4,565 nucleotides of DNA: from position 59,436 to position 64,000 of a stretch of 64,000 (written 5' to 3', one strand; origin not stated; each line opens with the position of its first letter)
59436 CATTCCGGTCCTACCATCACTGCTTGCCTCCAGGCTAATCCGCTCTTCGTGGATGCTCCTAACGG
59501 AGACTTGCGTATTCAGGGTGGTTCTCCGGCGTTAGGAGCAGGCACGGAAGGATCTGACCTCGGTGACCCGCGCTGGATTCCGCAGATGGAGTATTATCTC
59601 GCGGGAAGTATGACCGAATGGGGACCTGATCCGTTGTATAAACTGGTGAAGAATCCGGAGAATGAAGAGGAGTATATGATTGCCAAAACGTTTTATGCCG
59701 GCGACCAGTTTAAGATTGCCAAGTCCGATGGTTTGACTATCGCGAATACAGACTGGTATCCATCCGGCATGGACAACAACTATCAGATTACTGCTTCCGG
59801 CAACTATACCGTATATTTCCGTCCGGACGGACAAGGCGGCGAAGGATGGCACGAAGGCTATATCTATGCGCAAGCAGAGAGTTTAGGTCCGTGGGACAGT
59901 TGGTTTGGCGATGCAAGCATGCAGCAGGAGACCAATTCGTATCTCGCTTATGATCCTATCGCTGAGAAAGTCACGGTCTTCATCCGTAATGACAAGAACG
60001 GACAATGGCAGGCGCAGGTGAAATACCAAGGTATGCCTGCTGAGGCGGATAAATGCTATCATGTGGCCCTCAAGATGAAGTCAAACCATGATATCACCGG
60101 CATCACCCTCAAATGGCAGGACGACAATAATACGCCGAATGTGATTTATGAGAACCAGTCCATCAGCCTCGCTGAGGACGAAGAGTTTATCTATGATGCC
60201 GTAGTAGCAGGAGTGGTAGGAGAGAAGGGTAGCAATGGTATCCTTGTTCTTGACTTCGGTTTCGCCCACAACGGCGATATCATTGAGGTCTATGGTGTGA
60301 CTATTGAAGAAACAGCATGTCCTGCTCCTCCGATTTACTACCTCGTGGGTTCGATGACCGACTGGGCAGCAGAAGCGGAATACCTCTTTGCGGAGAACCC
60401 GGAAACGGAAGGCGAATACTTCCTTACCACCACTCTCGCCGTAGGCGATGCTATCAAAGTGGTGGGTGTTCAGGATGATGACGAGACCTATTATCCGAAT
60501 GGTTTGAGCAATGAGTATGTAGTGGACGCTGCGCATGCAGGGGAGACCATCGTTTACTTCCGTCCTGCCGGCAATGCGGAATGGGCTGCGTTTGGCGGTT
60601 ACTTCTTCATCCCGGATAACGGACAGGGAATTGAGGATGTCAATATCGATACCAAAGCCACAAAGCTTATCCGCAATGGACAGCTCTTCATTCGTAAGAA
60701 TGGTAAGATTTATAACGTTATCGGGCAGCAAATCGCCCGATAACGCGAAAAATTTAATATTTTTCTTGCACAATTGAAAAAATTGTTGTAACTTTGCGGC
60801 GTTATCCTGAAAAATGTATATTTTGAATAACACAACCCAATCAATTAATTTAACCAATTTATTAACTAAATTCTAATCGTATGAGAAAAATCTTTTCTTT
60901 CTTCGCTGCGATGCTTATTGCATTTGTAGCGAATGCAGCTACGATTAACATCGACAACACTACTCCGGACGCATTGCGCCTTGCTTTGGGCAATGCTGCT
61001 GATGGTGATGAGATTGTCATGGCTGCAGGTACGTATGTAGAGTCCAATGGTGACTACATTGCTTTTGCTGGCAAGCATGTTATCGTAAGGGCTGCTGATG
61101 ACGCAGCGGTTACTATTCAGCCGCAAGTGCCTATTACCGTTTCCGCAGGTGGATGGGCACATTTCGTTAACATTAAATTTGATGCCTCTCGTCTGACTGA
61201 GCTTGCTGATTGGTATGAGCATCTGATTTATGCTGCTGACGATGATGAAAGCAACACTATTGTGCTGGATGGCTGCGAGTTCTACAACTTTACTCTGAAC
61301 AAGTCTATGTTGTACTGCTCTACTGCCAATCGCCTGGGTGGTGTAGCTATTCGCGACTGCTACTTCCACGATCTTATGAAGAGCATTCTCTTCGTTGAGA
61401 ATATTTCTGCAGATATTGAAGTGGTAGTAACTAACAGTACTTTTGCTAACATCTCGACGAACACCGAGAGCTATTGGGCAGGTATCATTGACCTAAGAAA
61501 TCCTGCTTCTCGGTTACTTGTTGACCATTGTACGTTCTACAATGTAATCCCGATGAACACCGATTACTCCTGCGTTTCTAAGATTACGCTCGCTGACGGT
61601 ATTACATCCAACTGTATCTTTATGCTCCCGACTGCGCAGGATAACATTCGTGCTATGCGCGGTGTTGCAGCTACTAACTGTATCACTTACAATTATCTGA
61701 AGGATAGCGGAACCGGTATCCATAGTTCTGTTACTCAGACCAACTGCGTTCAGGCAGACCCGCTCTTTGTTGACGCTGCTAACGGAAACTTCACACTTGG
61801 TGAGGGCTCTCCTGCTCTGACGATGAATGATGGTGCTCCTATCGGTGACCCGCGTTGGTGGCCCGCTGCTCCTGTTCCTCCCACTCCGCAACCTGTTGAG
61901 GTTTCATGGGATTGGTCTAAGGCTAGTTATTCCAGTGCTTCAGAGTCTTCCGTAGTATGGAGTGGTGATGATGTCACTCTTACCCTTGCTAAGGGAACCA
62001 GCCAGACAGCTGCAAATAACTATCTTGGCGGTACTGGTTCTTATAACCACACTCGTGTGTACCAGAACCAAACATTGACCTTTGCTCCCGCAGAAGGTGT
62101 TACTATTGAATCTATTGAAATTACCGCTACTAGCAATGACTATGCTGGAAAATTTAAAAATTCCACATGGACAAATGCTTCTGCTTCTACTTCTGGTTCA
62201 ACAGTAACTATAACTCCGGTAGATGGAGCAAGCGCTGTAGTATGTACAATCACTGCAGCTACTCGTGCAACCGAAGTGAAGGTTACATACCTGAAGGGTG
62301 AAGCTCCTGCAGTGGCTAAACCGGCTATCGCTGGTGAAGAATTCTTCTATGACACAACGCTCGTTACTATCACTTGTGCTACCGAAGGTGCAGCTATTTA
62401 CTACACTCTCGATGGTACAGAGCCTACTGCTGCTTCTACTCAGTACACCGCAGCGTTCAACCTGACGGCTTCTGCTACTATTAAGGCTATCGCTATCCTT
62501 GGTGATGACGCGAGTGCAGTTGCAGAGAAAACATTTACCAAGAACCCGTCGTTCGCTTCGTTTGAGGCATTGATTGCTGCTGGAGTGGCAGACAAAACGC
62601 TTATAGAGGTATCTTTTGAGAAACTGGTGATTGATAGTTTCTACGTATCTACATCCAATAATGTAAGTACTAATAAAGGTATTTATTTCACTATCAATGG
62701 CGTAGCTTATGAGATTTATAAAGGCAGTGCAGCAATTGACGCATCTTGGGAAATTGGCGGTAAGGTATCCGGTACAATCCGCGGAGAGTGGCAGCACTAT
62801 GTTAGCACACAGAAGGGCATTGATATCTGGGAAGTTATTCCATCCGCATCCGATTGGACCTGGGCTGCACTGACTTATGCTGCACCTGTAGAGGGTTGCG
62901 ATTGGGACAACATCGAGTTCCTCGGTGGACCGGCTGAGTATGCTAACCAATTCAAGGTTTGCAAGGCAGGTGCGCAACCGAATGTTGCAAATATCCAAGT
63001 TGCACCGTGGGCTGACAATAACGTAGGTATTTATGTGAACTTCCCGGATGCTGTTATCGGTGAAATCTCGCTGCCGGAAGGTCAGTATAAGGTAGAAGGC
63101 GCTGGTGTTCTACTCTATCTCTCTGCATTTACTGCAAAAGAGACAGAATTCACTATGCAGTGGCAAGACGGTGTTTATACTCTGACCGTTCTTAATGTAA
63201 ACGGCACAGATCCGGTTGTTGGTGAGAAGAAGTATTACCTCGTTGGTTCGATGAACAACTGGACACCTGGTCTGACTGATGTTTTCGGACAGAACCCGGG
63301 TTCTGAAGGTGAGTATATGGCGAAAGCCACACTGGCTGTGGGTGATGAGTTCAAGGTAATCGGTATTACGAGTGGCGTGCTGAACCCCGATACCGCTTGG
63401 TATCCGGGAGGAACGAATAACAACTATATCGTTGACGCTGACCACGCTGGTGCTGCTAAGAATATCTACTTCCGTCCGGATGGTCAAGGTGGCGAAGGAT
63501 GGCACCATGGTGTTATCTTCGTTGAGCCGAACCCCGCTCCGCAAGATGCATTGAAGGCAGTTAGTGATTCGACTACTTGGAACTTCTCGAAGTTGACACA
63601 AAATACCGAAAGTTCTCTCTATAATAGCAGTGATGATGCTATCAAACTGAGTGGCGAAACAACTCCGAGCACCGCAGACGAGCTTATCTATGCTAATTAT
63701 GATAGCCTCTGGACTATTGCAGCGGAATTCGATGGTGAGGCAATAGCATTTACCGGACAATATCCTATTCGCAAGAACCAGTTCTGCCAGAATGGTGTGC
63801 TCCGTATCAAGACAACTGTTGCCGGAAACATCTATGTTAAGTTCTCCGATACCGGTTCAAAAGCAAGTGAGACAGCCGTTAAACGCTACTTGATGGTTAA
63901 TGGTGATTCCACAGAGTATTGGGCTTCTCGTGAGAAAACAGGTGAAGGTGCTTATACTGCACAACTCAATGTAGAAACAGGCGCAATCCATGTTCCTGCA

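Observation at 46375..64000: About 17 kb co-directional unit joining a cytoplasmic AgaS/GatZ/PfkB sugar-phosphate module to secreted beta-helix/metallophosphoesterase/CBM proteins, with no SusC/SusD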

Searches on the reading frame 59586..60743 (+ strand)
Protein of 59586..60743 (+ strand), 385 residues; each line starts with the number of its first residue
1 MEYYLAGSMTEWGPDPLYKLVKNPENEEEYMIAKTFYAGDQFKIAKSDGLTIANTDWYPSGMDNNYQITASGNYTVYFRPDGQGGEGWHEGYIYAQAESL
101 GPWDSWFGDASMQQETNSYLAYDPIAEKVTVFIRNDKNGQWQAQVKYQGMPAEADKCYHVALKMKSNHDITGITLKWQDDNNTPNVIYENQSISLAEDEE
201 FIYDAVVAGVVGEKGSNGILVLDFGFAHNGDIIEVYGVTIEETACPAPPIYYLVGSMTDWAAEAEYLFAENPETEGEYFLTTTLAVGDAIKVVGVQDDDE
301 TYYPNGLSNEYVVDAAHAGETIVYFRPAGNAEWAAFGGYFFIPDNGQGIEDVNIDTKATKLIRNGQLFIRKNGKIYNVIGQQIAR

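Call 63: search_protein_families(library=ncbifam, proteins=[window:59595-60743:+], max_evalue=0.05)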
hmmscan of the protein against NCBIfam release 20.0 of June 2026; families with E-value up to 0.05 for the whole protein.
window:59595-60743:+ (382 aa): 0 families

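Call 80: search_protein_families(library=pfam, proteins=[window:59586-60743:+], max_evalue=1)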
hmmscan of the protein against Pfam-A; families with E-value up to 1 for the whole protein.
window:59586-60743:+ (385 aa): 3 families
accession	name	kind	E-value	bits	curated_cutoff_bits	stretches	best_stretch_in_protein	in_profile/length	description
PF23008.3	FN3_Tor_3rd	-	0.029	14.8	30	1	126-214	4-81/92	Tyrosine-protein kinase receptor torso, third FN3 domain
PF18914.6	DUF5666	-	0.047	14.4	27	1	272-303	23-55/60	Domain of unknown function (DUF5666)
PF05950.16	Orthopox_A36R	-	0.091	13.4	25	1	154-208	62-117/158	Orthopoxvirus A36R protein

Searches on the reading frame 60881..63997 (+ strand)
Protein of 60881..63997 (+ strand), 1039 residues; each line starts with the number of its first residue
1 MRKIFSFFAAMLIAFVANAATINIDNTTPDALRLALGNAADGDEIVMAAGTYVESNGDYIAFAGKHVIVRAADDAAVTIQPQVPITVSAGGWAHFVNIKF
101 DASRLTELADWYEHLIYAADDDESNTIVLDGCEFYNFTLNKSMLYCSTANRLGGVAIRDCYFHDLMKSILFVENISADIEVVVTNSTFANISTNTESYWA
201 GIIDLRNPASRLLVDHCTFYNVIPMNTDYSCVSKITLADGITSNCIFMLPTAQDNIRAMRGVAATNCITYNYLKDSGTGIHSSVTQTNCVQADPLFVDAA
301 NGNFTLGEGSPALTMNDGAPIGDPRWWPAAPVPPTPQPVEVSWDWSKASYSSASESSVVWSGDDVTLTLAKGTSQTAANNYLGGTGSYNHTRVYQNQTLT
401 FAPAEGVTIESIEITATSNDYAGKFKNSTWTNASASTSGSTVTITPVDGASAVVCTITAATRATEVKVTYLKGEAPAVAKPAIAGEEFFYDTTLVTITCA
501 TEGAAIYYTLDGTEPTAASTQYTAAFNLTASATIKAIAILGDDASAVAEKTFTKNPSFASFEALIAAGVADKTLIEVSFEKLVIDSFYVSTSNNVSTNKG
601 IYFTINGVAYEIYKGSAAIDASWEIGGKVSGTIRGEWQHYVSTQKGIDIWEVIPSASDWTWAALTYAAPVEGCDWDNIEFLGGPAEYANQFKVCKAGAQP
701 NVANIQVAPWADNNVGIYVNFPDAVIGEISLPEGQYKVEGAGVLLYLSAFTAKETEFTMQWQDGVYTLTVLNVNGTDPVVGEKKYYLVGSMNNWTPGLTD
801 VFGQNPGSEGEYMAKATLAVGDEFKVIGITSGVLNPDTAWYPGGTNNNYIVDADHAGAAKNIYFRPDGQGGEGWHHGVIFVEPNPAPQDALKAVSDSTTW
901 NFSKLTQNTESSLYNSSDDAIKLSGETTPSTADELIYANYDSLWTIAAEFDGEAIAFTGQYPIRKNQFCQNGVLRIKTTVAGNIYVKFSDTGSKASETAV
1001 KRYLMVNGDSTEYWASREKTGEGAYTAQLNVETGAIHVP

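Call 8: search_protein_families(library=pfam, proteins=[window:60881-63997:+], max_evalue=0.01)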
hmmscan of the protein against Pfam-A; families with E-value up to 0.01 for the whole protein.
window:60881-63997:+ (1039 aa): 3 families
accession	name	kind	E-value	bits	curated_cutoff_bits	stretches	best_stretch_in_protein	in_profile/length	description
PF13290.12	CHB_HEX_C_1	-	3.1e-17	62.7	22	1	491-541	8-58/67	Chitobiase/beta-hexosaminidase C-terminal domain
PF13287.12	Fn3_assoc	-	9.2e-16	58.1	23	1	495-552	1-59/59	Fn3 associated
PF17161.10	DUF5123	-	1.9e-11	45.5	35.1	1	214-326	3-113/113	Domain of unknown function (DUF5123)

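Call 9: search_protein_families(library=ncbifam, proteins=[window:60881-63997:+], max_evalue=0.01)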
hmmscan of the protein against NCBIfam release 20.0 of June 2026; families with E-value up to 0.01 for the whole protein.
window:60881-63997:+ (1039 aa): 0 families
